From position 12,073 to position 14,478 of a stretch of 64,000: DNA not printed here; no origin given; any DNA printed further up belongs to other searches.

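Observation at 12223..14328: DUF1934 (YwiB)-like domain fused in-frame to arginyl-tRNA synthetase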

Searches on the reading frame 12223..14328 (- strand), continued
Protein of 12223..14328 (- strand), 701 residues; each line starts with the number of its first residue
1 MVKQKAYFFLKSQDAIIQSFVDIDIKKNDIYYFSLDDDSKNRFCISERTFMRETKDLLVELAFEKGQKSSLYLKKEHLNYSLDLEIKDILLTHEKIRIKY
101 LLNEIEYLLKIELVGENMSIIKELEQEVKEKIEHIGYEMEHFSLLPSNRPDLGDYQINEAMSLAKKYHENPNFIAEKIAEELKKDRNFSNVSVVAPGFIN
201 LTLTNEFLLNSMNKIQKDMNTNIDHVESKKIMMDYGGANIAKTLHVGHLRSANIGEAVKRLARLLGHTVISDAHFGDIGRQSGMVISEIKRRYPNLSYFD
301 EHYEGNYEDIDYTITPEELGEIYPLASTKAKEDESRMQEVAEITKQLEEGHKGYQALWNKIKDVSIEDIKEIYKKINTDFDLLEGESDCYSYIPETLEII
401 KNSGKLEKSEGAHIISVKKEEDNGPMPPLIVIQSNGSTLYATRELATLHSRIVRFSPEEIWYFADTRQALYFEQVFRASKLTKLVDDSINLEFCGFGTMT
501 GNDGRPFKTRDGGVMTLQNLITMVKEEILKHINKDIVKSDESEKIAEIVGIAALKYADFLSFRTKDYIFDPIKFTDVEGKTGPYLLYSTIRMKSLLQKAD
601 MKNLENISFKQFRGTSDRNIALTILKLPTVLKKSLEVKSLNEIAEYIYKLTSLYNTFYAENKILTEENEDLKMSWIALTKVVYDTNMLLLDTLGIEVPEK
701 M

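Call 38: list_cluster_members(proteins=[P0037, window:12226-14328:-])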
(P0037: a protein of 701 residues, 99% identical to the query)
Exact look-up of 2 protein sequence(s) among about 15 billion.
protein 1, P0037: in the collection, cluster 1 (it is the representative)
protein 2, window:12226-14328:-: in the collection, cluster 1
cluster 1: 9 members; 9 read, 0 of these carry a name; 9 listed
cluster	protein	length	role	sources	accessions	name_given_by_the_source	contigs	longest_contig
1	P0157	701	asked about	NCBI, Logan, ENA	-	-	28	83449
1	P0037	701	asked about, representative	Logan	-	-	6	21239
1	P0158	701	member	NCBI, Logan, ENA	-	-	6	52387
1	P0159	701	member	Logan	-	-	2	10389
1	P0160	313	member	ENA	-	-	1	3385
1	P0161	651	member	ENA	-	-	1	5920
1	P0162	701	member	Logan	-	-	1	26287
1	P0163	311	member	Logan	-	-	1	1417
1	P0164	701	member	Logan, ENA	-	-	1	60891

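Call 39: find_encoding_contigs(protein=P0157, flank=1500, max_places=10)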
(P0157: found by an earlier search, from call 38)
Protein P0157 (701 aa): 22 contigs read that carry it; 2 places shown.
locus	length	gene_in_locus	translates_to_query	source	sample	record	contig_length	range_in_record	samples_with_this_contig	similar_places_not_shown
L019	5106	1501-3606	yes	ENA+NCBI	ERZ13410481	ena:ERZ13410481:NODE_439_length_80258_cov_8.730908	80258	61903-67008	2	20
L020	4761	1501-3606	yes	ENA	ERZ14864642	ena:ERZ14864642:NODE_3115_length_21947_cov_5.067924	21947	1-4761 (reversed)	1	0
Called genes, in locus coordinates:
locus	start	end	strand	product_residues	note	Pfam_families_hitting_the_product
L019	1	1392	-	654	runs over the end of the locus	PF00912:Transgly, PF00905:Transpeptidase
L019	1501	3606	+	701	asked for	PF03485:Arg_tRNA_synt_N, PF00750:tRNA-synt_1d, PF05746:DALR_1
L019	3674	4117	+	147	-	-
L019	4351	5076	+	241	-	-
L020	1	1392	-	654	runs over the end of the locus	PF00912:Transgly, PF00905:Transpeptidase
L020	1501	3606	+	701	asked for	PF03485:Arg_tRNA_synt_N, PF00750:tRNA-synt_1d, PF05746:DALR_1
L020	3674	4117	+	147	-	-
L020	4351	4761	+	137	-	?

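Call 41: find_encoding_contigs(protein=P0159, flank=1500, max_places=4)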
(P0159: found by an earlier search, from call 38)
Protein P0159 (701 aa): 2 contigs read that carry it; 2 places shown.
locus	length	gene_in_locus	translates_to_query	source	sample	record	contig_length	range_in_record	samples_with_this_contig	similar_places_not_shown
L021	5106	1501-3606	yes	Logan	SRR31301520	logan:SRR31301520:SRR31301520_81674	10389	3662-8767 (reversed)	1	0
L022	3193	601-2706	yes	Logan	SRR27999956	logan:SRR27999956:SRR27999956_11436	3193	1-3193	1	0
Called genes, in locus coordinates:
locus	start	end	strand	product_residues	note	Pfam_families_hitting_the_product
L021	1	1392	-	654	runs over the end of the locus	PF00912:Transgly, PF00905:Transpeptidase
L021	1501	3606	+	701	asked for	PF03485:Arg_tRNA_synt_N, PF00750:tRNA-synt_1d, PF05746:DALR_1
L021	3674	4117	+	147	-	-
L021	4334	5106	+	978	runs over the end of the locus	-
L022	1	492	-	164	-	?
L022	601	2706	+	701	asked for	PF03485:Arg_tRNA_synt_N, PF00750:tRNA-synt_1d, PF05746:DALR_1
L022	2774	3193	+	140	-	?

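Call 42: find_encoding_contigs(protein=P0158, flank=1500, max_places=4)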
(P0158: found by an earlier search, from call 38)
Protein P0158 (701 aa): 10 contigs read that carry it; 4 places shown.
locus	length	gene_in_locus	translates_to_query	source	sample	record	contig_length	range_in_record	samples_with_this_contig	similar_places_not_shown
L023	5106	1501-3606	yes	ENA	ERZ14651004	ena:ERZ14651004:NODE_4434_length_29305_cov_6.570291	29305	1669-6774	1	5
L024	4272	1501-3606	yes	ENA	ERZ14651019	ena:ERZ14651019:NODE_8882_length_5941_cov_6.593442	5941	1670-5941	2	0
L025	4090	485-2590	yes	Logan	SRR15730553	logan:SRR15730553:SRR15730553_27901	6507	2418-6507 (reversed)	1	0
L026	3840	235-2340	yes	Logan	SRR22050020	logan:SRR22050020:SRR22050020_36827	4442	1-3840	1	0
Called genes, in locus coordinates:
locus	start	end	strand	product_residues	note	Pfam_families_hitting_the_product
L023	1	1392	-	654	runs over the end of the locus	PF00912:Transgly, PF00905:Transpeptidase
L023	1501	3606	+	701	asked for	PF03485:Arg_tRNA_synt_N, PF00750:tRNA-synt_1d, PF05746:DALR_1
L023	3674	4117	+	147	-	-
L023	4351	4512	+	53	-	-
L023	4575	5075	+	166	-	-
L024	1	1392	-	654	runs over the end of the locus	PF00912:Transgly, PF00905:Transpeptidase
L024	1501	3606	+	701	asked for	PF03485:Arg_tRNA_synt_N, PF00750:tRNA-synt_1d, PF05746:DALR_1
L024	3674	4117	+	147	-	-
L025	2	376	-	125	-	?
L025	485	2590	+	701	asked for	PF03485:Arg_tRNA_synt_N, PF00750:tRNA-synt_1d, PF05746:DALR_1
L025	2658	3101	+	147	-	-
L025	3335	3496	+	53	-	-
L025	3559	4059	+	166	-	-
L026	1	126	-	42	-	?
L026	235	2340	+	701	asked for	PF03485:Arg_tRNA_synt_N, PF00750:tRNA-synt_1d, PF05746:DALR_1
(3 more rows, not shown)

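Call 52: find_related_loci(query=A7, collection=metagenome_contigs, flank=1500)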
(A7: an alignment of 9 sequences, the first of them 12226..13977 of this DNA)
Query A7 (584 aa) in metagenome_contigs; peptide patterns used: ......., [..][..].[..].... (x = any residue, [..] = any of these).
459 stretches matched a pattern; 129 encode a relative of the query (tblastn E <= 1e-3); the best 80 are kept; 80 distinct loci.
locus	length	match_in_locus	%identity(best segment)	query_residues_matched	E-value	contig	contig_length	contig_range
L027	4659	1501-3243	63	1-584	0e+0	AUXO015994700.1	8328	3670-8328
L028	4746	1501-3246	62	1-584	0e+0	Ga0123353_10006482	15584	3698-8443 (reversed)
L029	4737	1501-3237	60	1-584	0e+0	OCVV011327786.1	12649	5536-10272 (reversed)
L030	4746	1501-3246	58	1-584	0e+0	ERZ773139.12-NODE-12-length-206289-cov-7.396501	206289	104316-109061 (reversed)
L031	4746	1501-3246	58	1-584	0e+0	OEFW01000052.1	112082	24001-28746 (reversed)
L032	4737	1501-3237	58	1-584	0e+0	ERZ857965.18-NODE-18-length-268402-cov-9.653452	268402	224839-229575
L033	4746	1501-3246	58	1-584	0e+0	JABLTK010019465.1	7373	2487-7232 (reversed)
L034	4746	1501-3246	57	1-584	0e+0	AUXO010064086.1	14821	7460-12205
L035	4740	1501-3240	58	1-584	0e+0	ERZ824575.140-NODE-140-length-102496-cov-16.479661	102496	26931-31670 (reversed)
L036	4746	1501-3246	55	1-584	0e+0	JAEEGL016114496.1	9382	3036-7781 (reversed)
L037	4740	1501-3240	58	1-584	0e+0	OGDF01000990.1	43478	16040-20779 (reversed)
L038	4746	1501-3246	56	1-584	0e+0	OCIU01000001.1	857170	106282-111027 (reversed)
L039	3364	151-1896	56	1-584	0e+0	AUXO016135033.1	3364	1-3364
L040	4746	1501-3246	56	1-584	0e+0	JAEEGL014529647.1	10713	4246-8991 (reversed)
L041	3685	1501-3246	55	1-584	0e+0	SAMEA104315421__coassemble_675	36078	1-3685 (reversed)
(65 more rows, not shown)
